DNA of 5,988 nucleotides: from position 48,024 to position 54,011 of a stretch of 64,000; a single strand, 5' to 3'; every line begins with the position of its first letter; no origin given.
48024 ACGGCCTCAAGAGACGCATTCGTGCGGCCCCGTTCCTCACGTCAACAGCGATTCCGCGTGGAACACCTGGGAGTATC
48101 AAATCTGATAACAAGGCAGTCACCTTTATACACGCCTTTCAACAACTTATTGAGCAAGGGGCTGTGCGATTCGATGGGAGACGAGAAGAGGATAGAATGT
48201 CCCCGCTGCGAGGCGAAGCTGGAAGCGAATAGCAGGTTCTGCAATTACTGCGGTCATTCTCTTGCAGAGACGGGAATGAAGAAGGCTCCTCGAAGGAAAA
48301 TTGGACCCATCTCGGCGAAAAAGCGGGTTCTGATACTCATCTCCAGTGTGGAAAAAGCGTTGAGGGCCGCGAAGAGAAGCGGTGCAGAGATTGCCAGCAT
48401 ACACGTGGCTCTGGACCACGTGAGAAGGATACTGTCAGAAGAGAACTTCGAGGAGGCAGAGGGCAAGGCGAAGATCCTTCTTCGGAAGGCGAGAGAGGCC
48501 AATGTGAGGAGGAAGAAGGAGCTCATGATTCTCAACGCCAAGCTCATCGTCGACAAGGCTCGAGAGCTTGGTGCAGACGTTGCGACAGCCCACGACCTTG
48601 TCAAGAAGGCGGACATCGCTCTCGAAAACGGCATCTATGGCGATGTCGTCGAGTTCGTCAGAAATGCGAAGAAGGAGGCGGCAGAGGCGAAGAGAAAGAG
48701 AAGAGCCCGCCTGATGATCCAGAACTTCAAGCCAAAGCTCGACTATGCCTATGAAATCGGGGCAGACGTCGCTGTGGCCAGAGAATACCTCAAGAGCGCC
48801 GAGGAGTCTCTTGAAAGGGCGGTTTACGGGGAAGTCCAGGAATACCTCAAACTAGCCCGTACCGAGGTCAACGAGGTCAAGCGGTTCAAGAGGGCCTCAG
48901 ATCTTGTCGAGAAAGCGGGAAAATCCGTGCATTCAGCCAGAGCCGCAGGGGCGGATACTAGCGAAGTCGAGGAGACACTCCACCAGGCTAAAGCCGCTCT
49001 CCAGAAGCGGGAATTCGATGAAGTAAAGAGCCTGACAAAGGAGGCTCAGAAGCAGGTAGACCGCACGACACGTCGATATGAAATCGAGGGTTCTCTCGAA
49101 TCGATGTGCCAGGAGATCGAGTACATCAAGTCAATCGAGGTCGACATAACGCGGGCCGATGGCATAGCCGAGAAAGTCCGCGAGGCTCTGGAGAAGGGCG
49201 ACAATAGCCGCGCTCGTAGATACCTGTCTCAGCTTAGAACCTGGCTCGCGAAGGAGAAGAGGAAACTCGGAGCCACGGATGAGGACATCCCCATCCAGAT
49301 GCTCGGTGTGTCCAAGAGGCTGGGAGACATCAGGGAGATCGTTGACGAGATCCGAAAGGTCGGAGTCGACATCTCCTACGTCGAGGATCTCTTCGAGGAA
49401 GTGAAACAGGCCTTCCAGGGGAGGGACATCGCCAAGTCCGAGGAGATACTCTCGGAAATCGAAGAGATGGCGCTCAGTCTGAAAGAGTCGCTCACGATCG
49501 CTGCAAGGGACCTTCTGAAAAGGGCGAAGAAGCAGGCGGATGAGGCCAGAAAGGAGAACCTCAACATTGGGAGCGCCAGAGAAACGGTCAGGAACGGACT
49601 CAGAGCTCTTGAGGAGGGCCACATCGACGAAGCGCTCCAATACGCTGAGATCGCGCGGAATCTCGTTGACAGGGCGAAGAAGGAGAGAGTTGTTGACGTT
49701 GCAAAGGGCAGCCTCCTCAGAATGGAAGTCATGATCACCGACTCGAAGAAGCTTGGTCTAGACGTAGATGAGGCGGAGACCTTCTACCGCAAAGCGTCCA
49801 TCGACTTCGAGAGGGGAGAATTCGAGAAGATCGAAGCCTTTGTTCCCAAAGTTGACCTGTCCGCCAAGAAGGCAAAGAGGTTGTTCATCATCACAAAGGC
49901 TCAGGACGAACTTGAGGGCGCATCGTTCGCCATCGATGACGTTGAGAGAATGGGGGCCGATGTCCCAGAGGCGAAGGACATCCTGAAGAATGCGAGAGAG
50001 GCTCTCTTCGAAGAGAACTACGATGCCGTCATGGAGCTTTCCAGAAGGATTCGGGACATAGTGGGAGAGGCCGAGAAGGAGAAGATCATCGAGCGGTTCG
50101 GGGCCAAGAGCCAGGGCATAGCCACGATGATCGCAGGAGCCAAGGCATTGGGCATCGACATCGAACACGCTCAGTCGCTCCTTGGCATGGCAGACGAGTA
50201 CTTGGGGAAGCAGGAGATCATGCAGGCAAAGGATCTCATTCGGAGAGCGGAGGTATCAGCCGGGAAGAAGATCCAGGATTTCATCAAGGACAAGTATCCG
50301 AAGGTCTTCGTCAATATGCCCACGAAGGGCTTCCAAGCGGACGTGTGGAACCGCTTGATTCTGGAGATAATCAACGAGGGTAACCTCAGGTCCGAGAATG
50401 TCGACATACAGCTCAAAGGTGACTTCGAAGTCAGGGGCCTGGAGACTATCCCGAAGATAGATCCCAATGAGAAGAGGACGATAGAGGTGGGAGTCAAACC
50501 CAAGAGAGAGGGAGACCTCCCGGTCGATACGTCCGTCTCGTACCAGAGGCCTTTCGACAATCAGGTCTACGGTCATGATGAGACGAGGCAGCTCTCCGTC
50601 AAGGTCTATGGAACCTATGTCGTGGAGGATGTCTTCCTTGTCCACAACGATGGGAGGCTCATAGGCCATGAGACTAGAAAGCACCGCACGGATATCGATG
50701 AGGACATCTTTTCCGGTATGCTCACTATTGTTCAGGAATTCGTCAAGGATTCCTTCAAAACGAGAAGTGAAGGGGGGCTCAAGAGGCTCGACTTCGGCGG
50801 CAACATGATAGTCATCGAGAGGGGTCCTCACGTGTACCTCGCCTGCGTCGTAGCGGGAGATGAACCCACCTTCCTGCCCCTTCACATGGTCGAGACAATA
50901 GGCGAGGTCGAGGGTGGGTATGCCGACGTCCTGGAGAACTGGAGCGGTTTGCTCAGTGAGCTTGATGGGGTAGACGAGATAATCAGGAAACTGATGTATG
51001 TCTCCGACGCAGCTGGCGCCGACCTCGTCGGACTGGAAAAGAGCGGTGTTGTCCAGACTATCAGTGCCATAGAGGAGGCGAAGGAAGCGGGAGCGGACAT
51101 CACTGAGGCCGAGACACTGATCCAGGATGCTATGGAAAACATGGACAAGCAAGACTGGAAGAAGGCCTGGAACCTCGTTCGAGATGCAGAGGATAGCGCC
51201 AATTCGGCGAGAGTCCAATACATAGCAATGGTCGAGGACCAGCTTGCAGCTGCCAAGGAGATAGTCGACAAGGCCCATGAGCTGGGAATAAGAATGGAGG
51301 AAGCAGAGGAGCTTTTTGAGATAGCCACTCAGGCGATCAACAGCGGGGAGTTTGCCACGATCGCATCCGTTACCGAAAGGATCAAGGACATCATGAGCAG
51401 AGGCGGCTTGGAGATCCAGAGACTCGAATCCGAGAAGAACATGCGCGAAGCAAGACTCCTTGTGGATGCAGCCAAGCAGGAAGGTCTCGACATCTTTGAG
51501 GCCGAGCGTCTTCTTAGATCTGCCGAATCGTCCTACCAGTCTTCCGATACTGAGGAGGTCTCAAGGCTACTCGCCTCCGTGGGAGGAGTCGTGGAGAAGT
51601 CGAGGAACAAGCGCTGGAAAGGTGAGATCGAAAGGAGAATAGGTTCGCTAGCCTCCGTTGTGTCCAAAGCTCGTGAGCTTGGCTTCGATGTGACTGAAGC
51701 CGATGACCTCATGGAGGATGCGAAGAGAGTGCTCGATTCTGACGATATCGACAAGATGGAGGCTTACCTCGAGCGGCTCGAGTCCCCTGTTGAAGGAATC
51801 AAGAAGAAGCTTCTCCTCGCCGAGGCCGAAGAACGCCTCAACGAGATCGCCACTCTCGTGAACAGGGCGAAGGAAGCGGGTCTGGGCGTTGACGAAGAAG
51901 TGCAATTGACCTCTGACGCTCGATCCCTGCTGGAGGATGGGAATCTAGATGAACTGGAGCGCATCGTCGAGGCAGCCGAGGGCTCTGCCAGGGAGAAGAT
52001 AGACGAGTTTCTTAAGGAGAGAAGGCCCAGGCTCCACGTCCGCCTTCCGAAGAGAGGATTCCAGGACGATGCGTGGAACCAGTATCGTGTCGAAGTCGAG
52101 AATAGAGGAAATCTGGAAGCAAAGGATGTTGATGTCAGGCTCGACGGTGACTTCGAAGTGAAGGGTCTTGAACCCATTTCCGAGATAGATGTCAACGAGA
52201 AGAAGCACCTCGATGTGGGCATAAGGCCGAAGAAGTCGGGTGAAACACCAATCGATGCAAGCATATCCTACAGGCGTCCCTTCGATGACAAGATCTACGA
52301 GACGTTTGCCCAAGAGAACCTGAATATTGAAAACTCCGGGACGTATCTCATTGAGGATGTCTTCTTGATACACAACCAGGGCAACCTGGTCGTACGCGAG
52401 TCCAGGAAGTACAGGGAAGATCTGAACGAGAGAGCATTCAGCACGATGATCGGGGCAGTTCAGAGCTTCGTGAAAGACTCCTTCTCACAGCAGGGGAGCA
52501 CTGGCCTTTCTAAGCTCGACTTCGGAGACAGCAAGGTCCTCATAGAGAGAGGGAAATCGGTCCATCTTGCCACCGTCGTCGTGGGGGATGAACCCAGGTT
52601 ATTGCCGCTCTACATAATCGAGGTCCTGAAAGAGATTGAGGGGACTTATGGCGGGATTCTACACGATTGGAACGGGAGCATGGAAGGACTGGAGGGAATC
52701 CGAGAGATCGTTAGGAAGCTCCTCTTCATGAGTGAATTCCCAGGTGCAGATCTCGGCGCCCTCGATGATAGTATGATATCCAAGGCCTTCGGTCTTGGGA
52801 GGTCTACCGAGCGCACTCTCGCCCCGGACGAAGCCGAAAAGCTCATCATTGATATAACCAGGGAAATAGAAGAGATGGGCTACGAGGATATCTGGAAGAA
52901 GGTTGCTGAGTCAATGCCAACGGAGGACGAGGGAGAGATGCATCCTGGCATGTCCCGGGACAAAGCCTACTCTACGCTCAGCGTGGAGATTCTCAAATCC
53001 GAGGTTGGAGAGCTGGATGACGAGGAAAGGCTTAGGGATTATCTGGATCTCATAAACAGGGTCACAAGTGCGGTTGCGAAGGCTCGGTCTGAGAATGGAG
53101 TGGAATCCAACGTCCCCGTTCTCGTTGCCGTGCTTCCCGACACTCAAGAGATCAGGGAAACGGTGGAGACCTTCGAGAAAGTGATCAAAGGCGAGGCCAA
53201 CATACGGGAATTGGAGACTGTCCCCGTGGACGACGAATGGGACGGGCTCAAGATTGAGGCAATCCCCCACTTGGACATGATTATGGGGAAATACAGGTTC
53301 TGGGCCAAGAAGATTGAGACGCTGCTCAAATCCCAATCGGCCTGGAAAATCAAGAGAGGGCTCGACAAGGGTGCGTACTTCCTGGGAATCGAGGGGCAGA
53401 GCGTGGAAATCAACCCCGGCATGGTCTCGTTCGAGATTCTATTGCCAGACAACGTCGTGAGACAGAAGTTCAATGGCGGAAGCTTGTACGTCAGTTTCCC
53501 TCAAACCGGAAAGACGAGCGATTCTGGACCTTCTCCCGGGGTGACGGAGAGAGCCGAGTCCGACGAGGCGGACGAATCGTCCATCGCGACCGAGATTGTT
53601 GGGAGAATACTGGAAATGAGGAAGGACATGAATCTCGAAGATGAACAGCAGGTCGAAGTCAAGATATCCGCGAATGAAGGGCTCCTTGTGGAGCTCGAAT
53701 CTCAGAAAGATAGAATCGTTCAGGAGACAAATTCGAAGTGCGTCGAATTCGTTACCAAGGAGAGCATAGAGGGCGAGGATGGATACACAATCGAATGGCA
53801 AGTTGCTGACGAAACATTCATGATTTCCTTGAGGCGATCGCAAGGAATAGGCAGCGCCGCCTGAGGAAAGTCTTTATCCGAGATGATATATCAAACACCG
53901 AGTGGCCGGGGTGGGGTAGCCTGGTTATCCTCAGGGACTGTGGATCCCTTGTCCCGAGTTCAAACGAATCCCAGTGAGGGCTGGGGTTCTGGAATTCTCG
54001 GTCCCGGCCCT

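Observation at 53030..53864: C-terminus of the giant protein is a paralogous copy of the neighbouring IleRS C-terminal domain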

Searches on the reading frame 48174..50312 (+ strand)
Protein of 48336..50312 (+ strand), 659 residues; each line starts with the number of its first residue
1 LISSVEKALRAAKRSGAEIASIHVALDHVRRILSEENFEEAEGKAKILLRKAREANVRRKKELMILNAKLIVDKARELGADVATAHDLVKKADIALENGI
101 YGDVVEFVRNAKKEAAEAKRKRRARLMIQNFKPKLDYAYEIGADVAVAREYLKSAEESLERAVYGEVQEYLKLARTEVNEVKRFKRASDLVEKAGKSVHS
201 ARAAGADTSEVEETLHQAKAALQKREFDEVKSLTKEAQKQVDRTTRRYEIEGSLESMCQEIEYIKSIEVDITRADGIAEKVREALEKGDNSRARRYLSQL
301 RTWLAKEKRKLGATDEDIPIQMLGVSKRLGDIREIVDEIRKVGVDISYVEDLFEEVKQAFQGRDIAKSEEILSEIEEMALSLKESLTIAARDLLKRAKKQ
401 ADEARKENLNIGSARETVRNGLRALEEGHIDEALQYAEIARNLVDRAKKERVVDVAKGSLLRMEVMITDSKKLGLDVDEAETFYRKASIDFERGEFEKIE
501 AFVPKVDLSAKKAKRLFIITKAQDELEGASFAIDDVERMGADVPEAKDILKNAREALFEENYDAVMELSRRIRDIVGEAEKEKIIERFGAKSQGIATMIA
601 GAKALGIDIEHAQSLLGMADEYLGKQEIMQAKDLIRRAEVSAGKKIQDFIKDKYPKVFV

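Call 8: search_protein_families(library=pfam, proteins=[window:48174-50100:+], max_evalue=10)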
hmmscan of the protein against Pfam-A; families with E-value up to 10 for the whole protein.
window:48174-50100:+ (642 aa): 13 families
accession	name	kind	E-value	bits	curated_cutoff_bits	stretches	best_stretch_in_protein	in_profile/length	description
PF13240.11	Zn_Ribbon_1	-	4.2e-06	26.8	25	1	9-30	2-23/23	zinc-ribbon domain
PF10571.15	UPF0547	-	1.6e-05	25.4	29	1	8-29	2-23/26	Uncharacterised protein family UPF0547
PF12773.13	DZR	-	0.00017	22.1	27.3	1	8-27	26-45/45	Double zinc ribbon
PF13248.11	Zn_ribbon_3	-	0.00048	19.9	27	1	7-29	3-25/26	zinc-ribbon domain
PF10938.13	YfdX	-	0.0026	18.2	26.6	2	418-488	64-133/149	YfdX protein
PF24460.1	DUF7575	-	0.0031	17.3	28.5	1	7-30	4-27/28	Domain of unknown function (DUF7575)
PF17032.10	Zn_ribbon_15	-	0.038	15.2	28.9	1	3-27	49-73/73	zinc-ribbon family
PF18912.6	DZR_2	-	0.065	13.5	27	1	6-33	21-49/56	Double zinc ribbon domain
PF14555.12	UBA_4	-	0.074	13.3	21.8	1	196-217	12-33/43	UBA-like domain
PF25208.1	DUF7838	-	0.12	12.8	28.5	0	532-552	13-33/55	Domain of unknown function (DUF7838)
PF25243.1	WAV3_C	-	0.14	12.4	39.1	0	198-241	28-71/76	E3 ubiquitin-protein ligase WAV3-like, C-terminal domain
PF14346.11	DUF4398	-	0.44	11.5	27.9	3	241-296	6-60/78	Domain of unknown function (DUF4398)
PF20503.3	DUF6730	-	1.9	10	27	1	232-298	12-76/82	Family of unknown function (DUF6730)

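Call 72: search_solved_structures(query=window:48336-50312:+, max_evalue=1)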
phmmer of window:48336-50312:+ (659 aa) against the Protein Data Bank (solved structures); distinct sequences matched with E-value up to 1: 1.
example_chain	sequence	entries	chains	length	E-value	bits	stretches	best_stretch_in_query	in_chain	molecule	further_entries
8crx_T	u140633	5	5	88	0.2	14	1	393-454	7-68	30S ribosomal protein S20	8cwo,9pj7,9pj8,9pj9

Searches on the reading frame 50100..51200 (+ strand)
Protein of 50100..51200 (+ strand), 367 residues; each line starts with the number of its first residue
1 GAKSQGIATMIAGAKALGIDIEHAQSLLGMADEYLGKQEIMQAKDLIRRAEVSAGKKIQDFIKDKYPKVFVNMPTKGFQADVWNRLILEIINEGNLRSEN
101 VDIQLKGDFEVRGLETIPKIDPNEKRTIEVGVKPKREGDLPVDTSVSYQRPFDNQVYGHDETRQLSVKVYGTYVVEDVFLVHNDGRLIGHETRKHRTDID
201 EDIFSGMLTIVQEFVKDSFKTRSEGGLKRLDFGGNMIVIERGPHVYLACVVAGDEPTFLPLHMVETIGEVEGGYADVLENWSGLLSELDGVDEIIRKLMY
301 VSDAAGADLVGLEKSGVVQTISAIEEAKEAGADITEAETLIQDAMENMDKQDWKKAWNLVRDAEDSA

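Call 8: search_protein_families(library=pfam, proteins=[window:50100-51200:+], max_evalue=10)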
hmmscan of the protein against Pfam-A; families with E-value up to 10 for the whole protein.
window:50100-51200:+ (367 aa): 4 families
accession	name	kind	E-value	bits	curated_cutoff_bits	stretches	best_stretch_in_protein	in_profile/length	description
PF07705.17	CARDB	-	0.041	14.5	22.7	1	84-143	21-80/101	CARDB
PF20669.3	Exo70_N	-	0.051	14.3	23.9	1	283-350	29-75/83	Exocyst complex component Exo70 N-terminal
PF08771.16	FRB_dom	-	0.095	13.4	24.7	1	319-361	49-91/99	FKBP12-rapamycin binding domain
PF22360.1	SbsC_spectrin-like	-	0.19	12.9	26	0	320-350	9-38/62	SbsC,spectrin-like repeat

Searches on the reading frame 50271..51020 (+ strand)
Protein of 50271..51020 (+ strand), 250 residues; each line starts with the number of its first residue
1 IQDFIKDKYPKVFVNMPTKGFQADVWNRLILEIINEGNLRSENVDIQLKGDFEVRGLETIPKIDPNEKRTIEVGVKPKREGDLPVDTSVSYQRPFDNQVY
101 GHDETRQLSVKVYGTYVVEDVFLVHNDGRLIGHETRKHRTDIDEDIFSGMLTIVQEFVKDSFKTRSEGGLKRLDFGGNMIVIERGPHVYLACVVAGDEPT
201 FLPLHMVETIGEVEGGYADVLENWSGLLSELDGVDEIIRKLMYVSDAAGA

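Call 60: predict_structure(alignment_id=A3)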
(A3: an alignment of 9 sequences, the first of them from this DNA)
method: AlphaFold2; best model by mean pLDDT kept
length: 250 residues; sequences in the alignment: 9
mean_pLDDT: 83.2   pTM: 0.74
mean pLDDT of the five models: 83.2, 82.9, 81.9, 80.6, 78.6
residues with pLDDT >= 90: 80; 70-90: 139; 50-70: 28; < 50: 3
segments of 3 or more residues with pLDDT < 50: 248-250
pLDDT, mean of each block of 10 residues (from residue 1): 60 85 87 90 93 91 92 90 90 85 86 74 89 83 71 77 58 82 90 86 90 92 89 89 61
secondary structure, 60 per line:
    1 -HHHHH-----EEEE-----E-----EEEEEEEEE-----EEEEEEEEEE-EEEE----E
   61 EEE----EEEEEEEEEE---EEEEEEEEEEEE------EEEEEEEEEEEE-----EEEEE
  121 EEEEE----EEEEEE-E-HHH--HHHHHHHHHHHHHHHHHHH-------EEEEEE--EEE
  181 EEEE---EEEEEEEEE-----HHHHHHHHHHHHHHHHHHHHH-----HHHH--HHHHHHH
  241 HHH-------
elements in order: H2-6 E12-15 E27-35 E41-50 E52-55 E60-63 E68-77 E81-92 E99-110 E116-125 E130-135 H144-162 E170-175 E178-184 E188-196 H202-222 H228-231 H234-243

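Call 63: fold_search(model_id=the predicted structure, library=pdb)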
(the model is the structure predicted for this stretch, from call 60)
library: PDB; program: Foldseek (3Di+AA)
matches with E <= 10: 1638; with E <= 0.001: 30
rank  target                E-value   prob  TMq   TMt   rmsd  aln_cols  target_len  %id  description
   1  9ppp_A                1.5e-05  1.00  0.29  0.30  11.7       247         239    9  Structure of Alpha Appendage of AP2 bound to the extended FxDxF motif derived of CCDC32 (released 2026-04-08)
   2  9qpq_H                1.9e-05  1.00  0.29  0.30  13.7       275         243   10  The structure of the COPI leaf bound to GOLPH3 (released 2025-10-22)
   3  1w80_A                3.9e-05  1.00  0.30  0.30  11.8       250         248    8  Crystal structure of the alpha-adaptin appendage domain, from the AP2 adaptor complex, bound to 2 peptides from Synapt (released 2004-10-27)
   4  3hs8_A                6.2e-05  1.00  0.30  0.31  11.8       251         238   10  Intersectin 1-peptide-AP2 alpha ear complex (released 2010-02-23)
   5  8b5l_v                1.0e-04  1.00  0.32  0.49  13.7       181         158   13  Cryo-EM structure of ribosome-Sec61-TRAP (TRanslocon Associated Protein) translocon complex (released 2023-03-01)
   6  2dwx_C                1.2e-04  1.00  0.29  0.50   4.7       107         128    7  Co-crystal Structure Analysis of GGA1-GAE with the WNSF motif (released 2007-04-17)
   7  4ziu                  1.7e-04  1.00  0.34  0.15  11.3       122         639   16  Crystal structure of native alpha-2-macroglobulin from Escherichia coli spanning the residues from domain MG7 to the C-t (released 2015-06-10)
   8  9ddt_B                2.2e-04  1.00  0.31  0.55   6.0       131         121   15  AAGAB pseudoGTPase domain in complex with AP-1 clathrin adaptor complex sigma 3 subunit (released 2025-07-16)
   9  2vj0_A                2.2e-04  1.00  0.28  0.28  13.7       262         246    9  Crystal structure of the alpha-adaptin appendage domain, from the AP2 adaptor complex, in complex with an FXDNF peptid (released 2007-12-25)
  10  5mc7_A                2.3e-04  1.00  0.30  0.48   6.6       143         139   12  Crystal structure of Truncated Human Coatomer Protein Complex, subunit Z1 (CopZ1) (released 2016-12-28)
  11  7ad6_A                2.5e-04  1.00  0.34  0.10  12.9       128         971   12  Crystal structure of human complement C5 in complex with the K92 bovine knob domain peptide. (released 2021-03-10)
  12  9fyn                  2.7e-04  1.00  0.31  0.11   3.3       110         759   14  Lacto-N-biosidase from Trueperella pyogenes (released 2024-10-09)
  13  7e1y_A                2.9e-04  1.00  0.29  0.15   4.9       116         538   22  Staphylothermus marinus amylopullulanase -SmApu (released 2022-02-09)
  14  7sqc_O1               3.2e-04  1.00  0.30  0.13  17.5       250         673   12  Ciliary C1 central pair apparatus isolated from Chlamydomonas reinhardtii (released 2022-04-13)
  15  2dwy_C                3.8e-04  1.00  0.29  0.49   5.3       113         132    8  Crystal Structure Analysis of GGA1-GAE (released 2007-04-17)
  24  2kl6_MODEL_1_A        6.4e-04  1.00  0.30  0.63   4.8       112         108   14  Solution NMR structure of the CARDB domain of PF1109 from Pyrococcus furiosus. Northeast Structural Genomics C (released 2009-08-25)
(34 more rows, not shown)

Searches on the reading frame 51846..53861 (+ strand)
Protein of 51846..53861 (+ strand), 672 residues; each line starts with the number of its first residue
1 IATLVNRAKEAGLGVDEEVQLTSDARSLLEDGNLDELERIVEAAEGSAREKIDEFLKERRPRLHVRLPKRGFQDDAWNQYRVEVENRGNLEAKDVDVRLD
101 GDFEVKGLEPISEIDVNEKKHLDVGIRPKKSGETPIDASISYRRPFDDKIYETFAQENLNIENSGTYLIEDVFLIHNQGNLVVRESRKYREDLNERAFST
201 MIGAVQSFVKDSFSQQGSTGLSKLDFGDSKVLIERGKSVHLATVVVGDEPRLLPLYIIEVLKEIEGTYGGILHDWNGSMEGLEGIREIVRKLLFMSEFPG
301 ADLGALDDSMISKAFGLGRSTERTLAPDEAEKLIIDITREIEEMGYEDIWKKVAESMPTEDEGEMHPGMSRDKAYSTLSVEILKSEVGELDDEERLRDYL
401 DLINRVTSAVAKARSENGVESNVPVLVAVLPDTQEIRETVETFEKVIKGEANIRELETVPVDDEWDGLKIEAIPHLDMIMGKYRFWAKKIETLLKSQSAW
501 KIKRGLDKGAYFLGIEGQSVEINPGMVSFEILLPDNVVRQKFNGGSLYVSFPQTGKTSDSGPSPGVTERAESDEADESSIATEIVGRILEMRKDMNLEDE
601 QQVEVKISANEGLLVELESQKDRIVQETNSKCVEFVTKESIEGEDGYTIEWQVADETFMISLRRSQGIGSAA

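Call 10: find_homologous_proteins(query=window:51846-53861:+, max_evalue=0.00001)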
Query window:51846-53861:+ (672 aa): 10 proteins with E <= 0.00001 among 8000 candidates.
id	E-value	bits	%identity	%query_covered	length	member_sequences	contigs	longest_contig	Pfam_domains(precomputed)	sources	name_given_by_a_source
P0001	0.0e+0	1043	70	99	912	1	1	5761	-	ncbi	ncbi:MAG: hypothetical protein ACE5IO_02645, partial [Thermoplasmata archaeon]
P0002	2.2e-175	603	37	98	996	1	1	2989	PF19302.5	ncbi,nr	ncbi:MAG TPA: DUF5915 domain-containing protein, partial [Thermoplasmata archaeon]|nr:DUF5915 domain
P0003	2.8e-174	599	34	98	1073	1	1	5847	PF07705.18,PF19302.5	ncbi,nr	ncbi:MAG TPA: DUF5915 domain-containing protein, partial [Thermoplasmata archaeon]|nr:DUF5915 domain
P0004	6.7e-153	528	43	46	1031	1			PF07705.18,PF19302.5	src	-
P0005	9.8e-143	495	47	42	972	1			PF07705.18,PF22544.3,PF19302.5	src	-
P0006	1.6e-108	382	43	46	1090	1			PF07705.18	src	-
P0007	2.7e-105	371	35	95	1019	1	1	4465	PF19302.5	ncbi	-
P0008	9.5e-79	283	44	46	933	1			-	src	-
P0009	7.6e-16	76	32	24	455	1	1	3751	-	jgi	jgi:hypothetical protein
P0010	5.3e-9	53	32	19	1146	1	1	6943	PF07646.22,PF13418.13,PF24681.2,PF13854.13,PF13415.13,PF24981.2,PF01344.32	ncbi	ncbi:MAG: kelch repeat-containing protein, partial [Candidatus Thermoplasmatota archaeon]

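Call 13: find_encoding_contigs(protein=P0003, flank=10000, max_places=4)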
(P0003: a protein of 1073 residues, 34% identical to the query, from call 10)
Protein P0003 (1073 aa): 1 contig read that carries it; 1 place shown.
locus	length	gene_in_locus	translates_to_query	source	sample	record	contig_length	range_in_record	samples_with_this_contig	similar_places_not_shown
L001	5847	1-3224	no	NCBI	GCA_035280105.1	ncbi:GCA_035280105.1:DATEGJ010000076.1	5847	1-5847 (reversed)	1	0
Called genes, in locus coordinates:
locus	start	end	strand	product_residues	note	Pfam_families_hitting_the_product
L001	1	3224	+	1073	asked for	PF07705:CARDB (faint), PF19302:DUF5915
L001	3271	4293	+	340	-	PF00752:XPG_N, PF00867:XPG_I, PF01367:5_3_exonuc (faint)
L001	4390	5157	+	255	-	PF01940:DUF92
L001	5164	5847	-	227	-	PF02879:PGM_PMM_II (faint), PF02880:PGM_PMM_III, PF00408:PGM_PMM_IV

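Call 14: find_encoding_contigs(protein=P0001, flank=10000, max_places=4)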
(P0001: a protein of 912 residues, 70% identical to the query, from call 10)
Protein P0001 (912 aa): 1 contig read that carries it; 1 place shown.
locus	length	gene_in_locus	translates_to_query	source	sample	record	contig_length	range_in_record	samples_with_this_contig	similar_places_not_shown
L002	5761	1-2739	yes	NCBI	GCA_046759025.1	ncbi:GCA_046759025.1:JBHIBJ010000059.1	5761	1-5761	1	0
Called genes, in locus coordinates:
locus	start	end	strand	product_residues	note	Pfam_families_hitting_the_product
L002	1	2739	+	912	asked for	?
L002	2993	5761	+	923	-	PF00133:tRNA-synt_1, PF09334:tRNA-synt_1g, PF08264:Anticodon_1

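Call 15: find_encoding_contigs(protein=P0007, flank=10000, max_places=4)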
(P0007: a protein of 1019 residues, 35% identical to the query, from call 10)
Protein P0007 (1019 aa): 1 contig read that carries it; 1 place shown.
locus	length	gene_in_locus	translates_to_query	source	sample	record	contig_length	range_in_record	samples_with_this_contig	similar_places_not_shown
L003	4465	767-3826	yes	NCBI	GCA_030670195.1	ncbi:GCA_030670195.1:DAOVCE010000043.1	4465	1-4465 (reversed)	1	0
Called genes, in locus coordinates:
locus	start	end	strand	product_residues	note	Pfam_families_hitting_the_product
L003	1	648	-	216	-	?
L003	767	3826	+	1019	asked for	PF19302:DUF5915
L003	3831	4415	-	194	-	PF19769:CPxCG_zf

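Call 16: find_encoding_contigs(protein=P0002, flank=10000, max_places=4)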
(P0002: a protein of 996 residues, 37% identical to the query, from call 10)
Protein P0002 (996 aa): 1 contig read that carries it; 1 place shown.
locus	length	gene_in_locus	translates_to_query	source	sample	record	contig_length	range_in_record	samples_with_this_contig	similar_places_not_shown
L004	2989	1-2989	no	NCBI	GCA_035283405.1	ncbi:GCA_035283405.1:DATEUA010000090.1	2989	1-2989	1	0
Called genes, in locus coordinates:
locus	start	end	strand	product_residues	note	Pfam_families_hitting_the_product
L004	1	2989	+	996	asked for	PF19302:DUF5915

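Call 59: search_protein_families(library=pfam, proteins=[P0005, P0009], max_evalue=0.001)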
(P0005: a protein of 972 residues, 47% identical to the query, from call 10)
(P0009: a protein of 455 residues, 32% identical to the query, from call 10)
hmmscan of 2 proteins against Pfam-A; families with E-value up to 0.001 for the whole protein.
P0005 (972 aa): 3 families
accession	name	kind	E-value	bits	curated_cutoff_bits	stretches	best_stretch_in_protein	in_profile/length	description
PF19302.4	DUF5915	-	9.4e-11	42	27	1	814-953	43-180/195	Domain of unknown function (DUF5915)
PF22544.2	HYDIN_VesB_CFA65-like_Ig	-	1.9e-07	31.7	25.5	0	41-111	17-88/100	HYDIN/CFA65/VesB-like, Ig-like domain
PF07705.17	CARDB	-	3.7e-07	30.7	22.7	0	33-115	9-91/101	CARDB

P0009 (455 aa): 0 families

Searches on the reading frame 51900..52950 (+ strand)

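Call 8: search_protein_families(library=pfam, proteins=[window:51900-52950:+], max_evalue=10)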
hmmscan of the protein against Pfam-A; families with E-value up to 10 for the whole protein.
window:51900-52950:+ (350 aa): 1 family
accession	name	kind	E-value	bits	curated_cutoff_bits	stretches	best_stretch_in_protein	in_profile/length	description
PF07705.17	CARDB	-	0.003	18.2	22.7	1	56-122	17-83/101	CARDB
